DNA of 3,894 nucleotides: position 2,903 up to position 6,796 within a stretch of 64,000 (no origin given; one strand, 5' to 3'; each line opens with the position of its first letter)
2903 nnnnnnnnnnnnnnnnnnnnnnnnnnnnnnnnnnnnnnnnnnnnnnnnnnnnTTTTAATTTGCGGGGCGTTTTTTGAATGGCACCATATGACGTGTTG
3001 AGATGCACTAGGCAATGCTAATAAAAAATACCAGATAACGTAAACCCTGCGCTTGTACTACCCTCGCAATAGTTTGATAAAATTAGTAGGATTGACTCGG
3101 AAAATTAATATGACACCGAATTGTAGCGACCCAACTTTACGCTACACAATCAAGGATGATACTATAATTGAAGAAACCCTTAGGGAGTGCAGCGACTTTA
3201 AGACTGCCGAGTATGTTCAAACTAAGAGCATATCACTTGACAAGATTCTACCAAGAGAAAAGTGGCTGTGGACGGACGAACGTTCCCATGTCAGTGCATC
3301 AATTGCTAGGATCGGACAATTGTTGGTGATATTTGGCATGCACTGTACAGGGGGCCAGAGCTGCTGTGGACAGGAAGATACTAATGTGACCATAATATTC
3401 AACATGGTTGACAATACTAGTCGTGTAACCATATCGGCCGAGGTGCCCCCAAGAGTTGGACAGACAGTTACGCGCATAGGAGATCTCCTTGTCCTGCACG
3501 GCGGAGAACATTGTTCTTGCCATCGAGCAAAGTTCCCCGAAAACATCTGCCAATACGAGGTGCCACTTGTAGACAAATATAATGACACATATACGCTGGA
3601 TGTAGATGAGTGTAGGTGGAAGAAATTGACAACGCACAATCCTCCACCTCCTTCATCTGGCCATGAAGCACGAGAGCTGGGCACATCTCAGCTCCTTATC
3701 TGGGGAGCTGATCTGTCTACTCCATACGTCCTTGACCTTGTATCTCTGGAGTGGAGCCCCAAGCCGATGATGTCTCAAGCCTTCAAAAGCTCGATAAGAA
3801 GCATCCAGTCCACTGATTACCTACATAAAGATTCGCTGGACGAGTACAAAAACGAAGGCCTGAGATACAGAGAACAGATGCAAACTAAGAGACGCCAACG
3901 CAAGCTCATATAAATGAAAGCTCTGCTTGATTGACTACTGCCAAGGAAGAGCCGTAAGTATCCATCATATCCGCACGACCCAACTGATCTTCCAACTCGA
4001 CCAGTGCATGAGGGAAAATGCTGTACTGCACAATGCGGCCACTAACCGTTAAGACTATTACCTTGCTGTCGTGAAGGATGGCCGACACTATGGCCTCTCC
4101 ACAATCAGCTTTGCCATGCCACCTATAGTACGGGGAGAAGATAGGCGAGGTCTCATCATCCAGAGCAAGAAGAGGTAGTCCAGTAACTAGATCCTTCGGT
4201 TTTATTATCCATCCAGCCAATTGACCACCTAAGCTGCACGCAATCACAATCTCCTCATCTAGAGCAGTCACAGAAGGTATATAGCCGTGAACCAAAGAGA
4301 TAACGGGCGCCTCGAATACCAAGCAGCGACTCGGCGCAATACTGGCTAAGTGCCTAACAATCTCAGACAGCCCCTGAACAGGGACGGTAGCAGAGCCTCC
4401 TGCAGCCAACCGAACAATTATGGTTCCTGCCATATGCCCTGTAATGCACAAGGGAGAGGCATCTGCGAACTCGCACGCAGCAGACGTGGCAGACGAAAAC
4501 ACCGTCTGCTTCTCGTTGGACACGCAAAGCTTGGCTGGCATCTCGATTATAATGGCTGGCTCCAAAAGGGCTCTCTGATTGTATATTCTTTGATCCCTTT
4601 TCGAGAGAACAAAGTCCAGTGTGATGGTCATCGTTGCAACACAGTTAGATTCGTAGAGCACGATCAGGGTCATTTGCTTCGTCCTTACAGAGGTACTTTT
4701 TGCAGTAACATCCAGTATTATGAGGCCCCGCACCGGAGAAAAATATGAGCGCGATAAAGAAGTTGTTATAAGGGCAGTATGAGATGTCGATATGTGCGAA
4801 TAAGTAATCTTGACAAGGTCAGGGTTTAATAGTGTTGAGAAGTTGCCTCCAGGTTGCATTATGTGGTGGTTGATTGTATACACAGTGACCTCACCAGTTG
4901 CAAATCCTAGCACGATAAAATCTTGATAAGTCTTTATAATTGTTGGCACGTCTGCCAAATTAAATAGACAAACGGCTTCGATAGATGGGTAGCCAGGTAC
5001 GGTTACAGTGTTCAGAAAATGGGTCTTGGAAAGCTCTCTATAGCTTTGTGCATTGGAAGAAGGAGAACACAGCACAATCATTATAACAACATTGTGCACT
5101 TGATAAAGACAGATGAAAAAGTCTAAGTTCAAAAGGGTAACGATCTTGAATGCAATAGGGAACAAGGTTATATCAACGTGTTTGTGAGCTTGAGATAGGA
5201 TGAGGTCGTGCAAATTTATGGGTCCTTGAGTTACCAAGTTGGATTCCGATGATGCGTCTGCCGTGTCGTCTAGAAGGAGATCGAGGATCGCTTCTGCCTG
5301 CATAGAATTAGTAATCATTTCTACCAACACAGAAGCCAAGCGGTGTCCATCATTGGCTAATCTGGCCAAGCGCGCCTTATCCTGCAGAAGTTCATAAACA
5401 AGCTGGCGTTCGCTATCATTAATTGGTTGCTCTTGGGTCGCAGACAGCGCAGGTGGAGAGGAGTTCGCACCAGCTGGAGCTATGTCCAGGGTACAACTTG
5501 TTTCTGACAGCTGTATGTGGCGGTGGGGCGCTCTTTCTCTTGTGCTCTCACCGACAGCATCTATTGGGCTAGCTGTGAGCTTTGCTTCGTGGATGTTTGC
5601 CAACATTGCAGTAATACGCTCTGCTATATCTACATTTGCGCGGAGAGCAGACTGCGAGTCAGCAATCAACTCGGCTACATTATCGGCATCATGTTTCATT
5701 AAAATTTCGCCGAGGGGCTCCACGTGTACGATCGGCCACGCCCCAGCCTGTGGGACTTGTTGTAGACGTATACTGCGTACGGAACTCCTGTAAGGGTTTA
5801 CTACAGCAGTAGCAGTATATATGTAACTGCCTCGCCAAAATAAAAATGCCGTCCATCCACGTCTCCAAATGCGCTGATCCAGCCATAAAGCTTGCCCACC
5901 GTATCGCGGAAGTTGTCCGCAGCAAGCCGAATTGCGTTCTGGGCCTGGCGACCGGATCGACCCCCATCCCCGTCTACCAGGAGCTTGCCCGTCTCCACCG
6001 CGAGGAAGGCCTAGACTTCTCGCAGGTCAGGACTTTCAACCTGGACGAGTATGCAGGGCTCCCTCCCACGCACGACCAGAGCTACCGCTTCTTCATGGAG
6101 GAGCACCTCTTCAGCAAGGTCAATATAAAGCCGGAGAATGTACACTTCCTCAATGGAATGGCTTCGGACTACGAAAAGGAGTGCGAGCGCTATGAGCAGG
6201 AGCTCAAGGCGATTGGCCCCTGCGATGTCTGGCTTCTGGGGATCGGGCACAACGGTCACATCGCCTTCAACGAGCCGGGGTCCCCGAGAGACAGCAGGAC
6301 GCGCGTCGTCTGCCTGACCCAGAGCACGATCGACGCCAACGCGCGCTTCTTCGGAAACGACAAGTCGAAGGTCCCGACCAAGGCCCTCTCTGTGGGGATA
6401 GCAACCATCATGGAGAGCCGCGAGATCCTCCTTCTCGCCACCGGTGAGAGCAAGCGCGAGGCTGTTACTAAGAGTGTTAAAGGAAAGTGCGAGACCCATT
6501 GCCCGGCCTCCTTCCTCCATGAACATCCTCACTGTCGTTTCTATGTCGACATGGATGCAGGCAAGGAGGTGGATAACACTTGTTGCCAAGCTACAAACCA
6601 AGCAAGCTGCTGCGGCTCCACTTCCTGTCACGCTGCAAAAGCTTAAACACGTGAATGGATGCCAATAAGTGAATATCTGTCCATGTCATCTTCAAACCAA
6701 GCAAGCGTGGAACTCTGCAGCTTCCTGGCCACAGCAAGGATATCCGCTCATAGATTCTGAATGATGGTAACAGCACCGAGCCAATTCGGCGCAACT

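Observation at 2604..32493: Inverted 199-bp perfect duplication across two PDI-like genes brackets about 29 kb (gene-conversion tract or inversion substrate)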

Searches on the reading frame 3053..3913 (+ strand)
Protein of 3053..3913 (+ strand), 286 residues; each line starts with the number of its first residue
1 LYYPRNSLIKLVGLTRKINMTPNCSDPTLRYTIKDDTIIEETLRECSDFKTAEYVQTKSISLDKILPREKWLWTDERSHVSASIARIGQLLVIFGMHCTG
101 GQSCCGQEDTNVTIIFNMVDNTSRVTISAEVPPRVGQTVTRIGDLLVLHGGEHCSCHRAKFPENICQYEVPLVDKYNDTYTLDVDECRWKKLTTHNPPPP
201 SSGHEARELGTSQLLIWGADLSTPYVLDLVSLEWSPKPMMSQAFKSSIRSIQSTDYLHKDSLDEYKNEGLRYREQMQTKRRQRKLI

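Call 46: search_protein_families(library=pfam, proteins=[window:3053-3913:+], max_evalue=0.001)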
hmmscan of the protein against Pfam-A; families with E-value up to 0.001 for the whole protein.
window:3053-3913:+ (286 aa): 2 families
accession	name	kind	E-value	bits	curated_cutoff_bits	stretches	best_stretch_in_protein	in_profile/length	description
PF24681.1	Kelch_KLHDC2_KLHL20_DRC7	-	7.5e-11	42.2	50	1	77-241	51-198/221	KLHDC2/KLHL20/DRC7 Kelch-repeats domain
PF13418.12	Kelch_4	-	1.3e-05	25.5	21.6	0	176-199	28-47/49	Galactose oxidase, central domain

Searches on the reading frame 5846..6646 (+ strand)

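Call 46: search_protein_families(library=pfam, proteins=[window:5846-6646:+], max_evalue=0.001)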
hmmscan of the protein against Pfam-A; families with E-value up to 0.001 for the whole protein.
window:5846-6646:+ (266 aa): 1 family
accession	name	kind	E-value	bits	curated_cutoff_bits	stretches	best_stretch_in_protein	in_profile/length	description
PF01182.26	Glucosamine_iso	-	5.3e-31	108.6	27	1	15-225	13-217/225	Glucosamine-6-phosphate isomerases/6-phosphogluconolactonase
